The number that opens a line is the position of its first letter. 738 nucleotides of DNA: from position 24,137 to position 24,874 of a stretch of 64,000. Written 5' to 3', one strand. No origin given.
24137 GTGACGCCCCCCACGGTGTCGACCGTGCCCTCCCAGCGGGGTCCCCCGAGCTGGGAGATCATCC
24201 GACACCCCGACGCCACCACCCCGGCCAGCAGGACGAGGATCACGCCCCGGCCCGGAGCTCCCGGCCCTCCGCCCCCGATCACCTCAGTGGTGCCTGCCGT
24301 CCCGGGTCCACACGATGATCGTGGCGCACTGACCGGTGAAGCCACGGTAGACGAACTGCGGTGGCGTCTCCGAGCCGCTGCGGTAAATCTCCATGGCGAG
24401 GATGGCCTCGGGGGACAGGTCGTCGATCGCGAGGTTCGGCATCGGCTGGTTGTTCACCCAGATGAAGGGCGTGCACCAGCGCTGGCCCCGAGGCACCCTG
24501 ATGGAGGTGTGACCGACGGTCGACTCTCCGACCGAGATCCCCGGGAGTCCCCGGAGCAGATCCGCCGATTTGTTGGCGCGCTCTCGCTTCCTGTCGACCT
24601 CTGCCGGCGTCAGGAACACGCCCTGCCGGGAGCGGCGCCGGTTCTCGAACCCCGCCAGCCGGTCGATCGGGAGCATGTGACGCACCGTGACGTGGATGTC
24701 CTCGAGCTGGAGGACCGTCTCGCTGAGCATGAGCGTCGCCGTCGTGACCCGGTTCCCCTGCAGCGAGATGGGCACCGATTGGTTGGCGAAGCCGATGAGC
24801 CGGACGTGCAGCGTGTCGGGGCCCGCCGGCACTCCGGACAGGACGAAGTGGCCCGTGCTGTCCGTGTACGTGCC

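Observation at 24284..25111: Barrel-less plug-only TonB-receptor-like proteins (two paralogs) flanking the SusCD array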

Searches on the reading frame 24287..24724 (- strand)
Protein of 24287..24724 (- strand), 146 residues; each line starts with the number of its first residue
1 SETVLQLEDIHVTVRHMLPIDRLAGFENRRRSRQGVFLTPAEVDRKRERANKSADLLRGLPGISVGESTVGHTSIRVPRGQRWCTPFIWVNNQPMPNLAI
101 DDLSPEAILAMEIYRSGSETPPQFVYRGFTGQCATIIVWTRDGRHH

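Call 49: search_solved_structures(query=A3, max_evalue=1, show_alignments=2)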
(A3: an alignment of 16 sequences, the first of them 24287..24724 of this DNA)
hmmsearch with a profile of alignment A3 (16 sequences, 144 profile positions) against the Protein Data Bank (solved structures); distinct sequences matched with E-value up to 1: 9.
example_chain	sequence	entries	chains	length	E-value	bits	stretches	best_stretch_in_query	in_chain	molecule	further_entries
1nqf_A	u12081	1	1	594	0.11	16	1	36-94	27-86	Vitamin B12 receptor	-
3rgn_A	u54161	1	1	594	0.11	16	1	36-94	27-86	Vitamin B12 transporter BtuB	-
3rgm_A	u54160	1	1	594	0.11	16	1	36-94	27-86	Vitamin B12 transporter BtuB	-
1nqe_A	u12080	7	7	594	0.11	16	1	36-94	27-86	Vitamin B12 receptor | Vitamin B12 transporter btuB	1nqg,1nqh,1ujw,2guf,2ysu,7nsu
2gsk_A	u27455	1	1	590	0.11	16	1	36-94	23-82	Vitamin B12 transporter btuB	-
3m8b_A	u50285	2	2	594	0.11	16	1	36-94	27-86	Vitamin B12 transporter btuB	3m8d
5fp1_A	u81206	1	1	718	0.26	14.7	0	38-113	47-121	TONB-DEPENDENT SIDEROPHORE RECEPTOR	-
9nn6_A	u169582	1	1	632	0.37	14.3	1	38-115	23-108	Colicin I receptor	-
2hdf_A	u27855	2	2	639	0.38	14.2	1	38-115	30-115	Colicin I receptor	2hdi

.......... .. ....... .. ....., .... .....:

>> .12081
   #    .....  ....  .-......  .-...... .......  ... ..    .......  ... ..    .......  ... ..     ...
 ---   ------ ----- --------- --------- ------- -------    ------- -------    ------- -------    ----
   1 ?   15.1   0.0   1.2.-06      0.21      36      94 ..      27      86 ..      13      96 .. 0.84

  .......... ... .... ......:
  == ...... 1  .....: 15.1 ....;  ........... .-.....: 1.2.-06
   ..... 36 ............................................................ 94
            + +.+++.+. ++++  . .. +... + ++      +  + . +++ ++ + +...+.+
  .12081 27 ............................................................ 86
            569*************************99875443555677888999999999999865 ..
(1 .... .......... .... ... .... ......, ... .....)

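Call 50: find_homologous_proteins(query=A3, max_evalue=0.00001)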
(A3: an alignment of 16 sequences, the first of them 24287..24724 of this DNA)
Query A3 (16 sequences) (146 aa, profile of the alignment): 78 proteins with E <= 0.00001 among 2629 candidates.
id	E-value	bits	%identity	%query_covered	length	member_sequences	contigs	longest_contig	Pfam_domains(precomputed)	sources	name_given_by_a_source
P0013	3.2e-58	214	43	100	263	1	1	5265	PF13715.13,PF07715.21,PF13620.13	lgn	-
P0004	5.3e-52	194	81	100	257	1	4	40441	PF13715.13,PF13620.13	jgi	jgi:hypothetical protein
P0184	6.1e-52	194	41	98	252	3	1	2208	PF13715.13,PF07715.21,PF13620.13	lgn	-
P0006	8.1e-52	193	86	99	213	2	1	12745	PF13715.13,PF13620.13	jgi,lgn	-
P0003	3.5e-51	191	88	100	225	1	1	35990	PF13715.13,PF13620.13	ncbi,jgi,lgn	-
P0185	5.6e-51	191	88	100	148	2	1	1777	-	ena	-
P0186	6.8e-47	177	54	99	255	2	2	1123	PF13715.13,PF07715.21,PF13620.13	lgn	-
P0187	2.6e-46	175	42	99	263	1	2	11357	PF13715.13,PF07715.21,PF13620.13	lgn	-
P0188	8.8e-44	167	30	95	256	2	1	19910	PF13715.13,PF07715.21,PF13620.13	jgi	jgi:hypothetical protein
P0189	5.2e-40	155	40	98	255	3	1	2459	PF13715.13,PF07715.21,PF13620.13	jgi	jgi:hypothetical protein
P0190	1.3e-39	154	31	95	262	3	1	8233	PF13715.13,PF07715.21,PF13620.13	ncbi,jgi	jgi:hypothetical protein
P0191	2.9e-39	152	33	98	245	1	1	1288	PF13715.13,PF13620.13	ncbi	-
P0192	5.6e-38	148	35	95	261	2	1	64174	PF13715.13,PF13620.13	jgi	-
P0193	7.0e-35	138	38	95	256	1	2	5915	PF13715.13,PF13620.13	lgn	-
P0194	1.5e-32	131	41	73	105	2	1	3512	PF07715.21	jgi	jgi:hypothetical protein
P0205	4.7e-29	119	36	82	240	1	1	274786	PF13715.13,PF07715.21,PF13620.13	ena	-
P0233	3.1e-23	101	29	82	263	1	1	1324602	PF13620.13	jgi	jgi:hypothetical protein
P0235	2.6e-22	98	34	82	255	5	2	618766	PF13715.13,PF07715.21,PF13620.13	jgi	jgi:hypothetical protein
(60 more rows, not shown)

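Call 52: find_encoding_contigs(protein=P0233, flank=6000, max_places=1)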
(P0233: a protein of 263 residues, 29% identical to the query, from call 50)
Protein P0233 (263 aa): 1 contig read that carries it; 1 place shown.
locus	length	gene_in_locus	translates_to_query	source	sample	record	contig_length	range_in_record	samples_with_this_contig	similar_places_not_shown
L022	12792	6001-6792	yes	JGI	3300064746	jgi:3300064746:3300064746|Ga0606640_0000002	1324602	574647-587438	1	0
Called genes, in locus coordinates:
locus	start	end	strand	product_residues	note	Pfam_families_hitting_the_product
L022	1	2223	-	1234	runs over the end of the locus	PF01839:FG-GAP (faint), PF13517:FG-GAP_3, PF07593:UnbV_ASPIC, PF13517:FG-GAP_3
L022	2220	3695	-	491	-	PF01569:PAP2, PF22778:VCPO_2nd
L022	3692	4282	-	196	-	PF04011:LemA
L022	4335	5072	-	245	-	-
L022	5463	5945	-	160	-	PF04536:TPM_phosphatase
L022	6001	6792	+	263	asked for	PF13620:CarboxypepD_reg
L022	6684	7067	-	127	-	-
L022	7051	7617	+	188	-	-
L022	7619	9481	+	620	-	PF13231:PMT_2, PF13424:TPR_12 (weak), PF13414:TPR_11, PF13432:TPR_16, PF14559:TPR_19 (weak), PF13414:TPR_11 (weak), PF13424:TPR_12, PF13432:TPR_16, +13 more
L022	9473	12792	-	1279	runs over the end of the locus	PF01839:FG-GAP (faint), PF13517:FG-GAP_3, PF07593:UnbV_ASPIC, PF13517:FG-GAP_3, PF07593:UnbV_ASPIC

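Call 53: find_encoding_contigs(protein=P0235, flank=6000, max_places=1)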
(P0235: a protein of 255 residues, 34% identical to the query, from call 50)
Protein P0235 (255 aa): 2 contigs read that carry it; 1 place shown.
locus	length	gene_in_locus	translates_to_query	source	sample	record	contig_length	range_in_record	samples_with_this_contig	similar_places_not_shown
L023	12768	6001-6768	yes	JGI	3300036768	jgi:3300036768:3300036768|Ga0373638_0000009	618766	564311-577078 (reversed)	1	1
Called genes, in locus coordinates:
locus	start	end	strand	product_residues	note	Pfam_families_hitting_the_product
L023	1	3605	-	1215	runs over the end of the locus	PF01839:FG-GAP (faint), PF13517:FG-GAP_3, PF14783:BBS2_Mid (faint), PF16743:PliI (faint), PF23743:Beta-prop_BBS7 (faint), PF13517:FG-GAP_3, PF07593:UnbV_ASPIC, PF13517:FG-GAP_3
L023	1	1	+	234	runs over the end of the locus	PF13620:CarboxypepD_reg, PF13715:CarbopepD_reg_2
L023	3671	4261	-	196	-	PF04011:LemA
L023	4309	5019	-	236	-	-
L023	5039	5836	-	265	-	PF04536:TPM_phosphatase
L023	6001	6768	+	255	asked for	PF13620:CarboxypepD_reg, PF13715:CarbopepD_reg_2 (faint), PF07715:Plug (faint)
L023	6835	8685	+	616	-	PF13414:TPR_11, PF13424:TPR_12 (weak), PF13432:TPR_16 (weak), PF14559:TPR_19 (weak), PF13431:TPR_17 (weak), PF13432:TPR_16, PF13414:TPR_11 (weak), PF13424:TPR_12 (weak), +13 more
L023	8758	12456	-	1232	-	PF16743:PliI (faint), PF01839:FG-GAP (faint), PF13517:FG-GAP_3, PF07593:UnbV_ASPIC, PF13517:FG-GAP_3, PF07593:UnbV_ASPIC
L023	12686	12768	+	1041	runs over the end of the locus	PF13620:CarboxypepD_reg, PF13715:CarbopepD_reg_2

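Call 54: find_encoding_contigs(protein=P0205, flank=6000, max_places=1)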
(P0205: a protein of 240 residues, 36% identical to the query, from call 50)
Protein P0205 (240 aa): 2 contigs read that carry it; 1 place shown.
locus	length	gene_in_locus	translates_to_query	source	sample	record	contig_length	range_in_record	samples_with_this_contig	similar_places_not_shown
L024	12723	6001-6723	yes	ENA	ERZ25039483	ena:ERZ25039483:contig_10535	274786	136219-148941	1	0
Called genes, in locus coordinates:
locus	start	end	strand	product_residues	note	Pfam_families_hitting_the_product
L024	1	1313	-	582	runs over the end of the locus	PF00725:3HCDH, PF00378:ECH_1, PF16113:ECH_2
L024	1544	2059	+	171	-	-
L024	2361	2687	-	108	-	PF02416:TatA_B_E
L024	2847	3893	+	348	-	PF00962:A_deaminase, PF19326:AMP_deaminase (weak)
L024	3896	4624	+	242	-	PF06674:DUF1176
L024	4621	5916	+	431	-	PF00275:EPSP_synthase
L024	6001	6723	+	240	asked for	PF13620:CarboxypepD_reg (weak), PF13715:CarbopepD_reg_2 (weak), PF07715:Plug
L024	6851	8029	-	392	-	-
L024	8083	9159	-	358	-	-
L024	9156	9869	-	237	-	-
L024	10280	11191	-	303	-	PF13620:CarboxypepD_reg, PF13715:CarbopepD_reg_2, PF07715:Plug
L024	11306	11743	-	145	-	PF01035:DNA_binding_1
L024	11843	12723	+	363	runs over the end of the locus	PF01565:FAD_binding_4, PF02873:MurB_C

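Call 55: predict_structure(alignment_id=A3)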
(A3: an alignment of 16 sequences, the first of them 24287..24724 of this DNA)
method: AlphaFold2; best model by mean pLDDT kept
length: 146 residues; sequences in the alignment: 16
mean_pLDDT: 84.2   pTM: 0.77
mean pLDDT of the five models: 84.2, 83.2, 83.0, 82.8, 82.7
residues with pLDDT >= 90: 94; 70-90: 22; 50-70: 13; < 50: 17
segments of 3 or more residues with pLDDT < 50: 1-5, 9-13, 15-18
pLDDT, mean of each block of 10 residues (from residue 1): 47 47 84 94 96 96 92 90 92 92 95 93 83 89 64
secondary structure, 60 per line:
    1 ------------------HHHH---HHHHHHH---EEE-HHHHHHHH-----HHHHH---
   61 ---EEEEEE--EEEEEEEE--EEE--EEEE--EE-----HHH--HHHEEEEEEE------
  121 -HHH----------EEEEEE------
elements in order: H19-22 H26-32 E36-38 H40-47 H53-57 E64-69 E72-79 E82-84 E87-90 E108-114 E135-140

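Call 58: fold_search(model_id=the predicted structure, library=pdb)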
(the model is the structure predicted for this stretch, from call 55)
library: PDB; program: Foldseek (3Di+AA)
matches with E <= 10: 247; with E <= 0.001: 7
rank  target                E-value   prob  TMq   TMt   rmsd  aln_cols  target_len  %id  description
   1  9nn6_A                1.2e-04  1.00  0.53  0.14   3.6       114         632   16  E. coli Cir in Complex with the RBD of Microcin V (released 2025-09-24)
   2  9dhe                  2.4e-04  1.00  0.51  0.14   3.7       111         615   21  The crystal structure on the heme/hemoglobin transporter ChuA, in complex with heme (released 2025-05-21)
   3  9dis_B                2.7e-04  1.00  0.52  0.14   3.7       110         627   22  Cryo-EM structure of the heme/hemoglobin transporter ChuA, in complex with de novo designed binder H3 (released 2025-05-21)
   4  6fok_B                5.3e-04  1.00  0.48  0.13   4.4       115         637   20  Copper transporter OprC (released 2019-03-13)
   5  2hdi_A                5.6e-04  1.00  0.50  0.14   4.1       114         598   17  Crystal structure of the Colicin I receptor Cir from E.coli in complex with receptor binding domain of Colicin Ia. (released 2007-05-08)
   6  8aa4_A                6.0e-04  1.00  0.48  0.09   3.3        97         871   11  SusC components of the dextran utilisation system (utilisome) (released 2023-06-07)
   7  2hdf                  8.9e-04  1.00  0.50  0.14   4.2       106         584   17  Crystal structure of the Colicin I receptor Cir from E.coli (released 2007-05-08)
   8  1fep                  1.6e-03  1.00  0.50  0.13   6.1       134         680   20  FERRIC ENTEROBACTIN RECEPTOR (released 1999-01-13)
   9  5m9b                  2.1e-03  1.00  0.51  0.12   5.0       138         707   16  Crystal structure of the ferric enterobactin receptor (PfeA) from Pseudomonas aeruginosa (released 2018-02-21)
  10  5fr8_A                2.2e-03  1.00  0.53  0.13   4.8       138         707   18  Crystal structure of the siderophore receptor PirA from Acinetobacter baumannii (released 2016-05-11)
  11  9a36_MODEL_1_A        2.5e-03  1.00  0.52  0.13   3.6       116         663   13  Model of E. coli CirA by in-cell photo-crosslinking MS and deep learning (released 2023-02-24)
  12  6z8q_B                3.3e-03  1.00  0.44  0.11   4.4       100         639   21  Copper transporter OprC (released 2021-06-09)
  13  5mzs                  3.3e-03  1.00  0.51  0.12   5.0       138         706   16  Crystal structure of the ferric enterobactin receptor (PfeA) mutant (R480A_Q482A) from Pseudomonas aeruginosa (released 2018-02-14)
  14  6fok_A                3.5e-03  1.00  0.50  0.13   4.5       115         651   20  Copper transporter OprC (released 2019-03-13)
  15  9yjw                  3.5e-03  1.00  0.49  0.10   6.0       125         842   22  Transferrin Binding Protein A (released 2026-03-04)
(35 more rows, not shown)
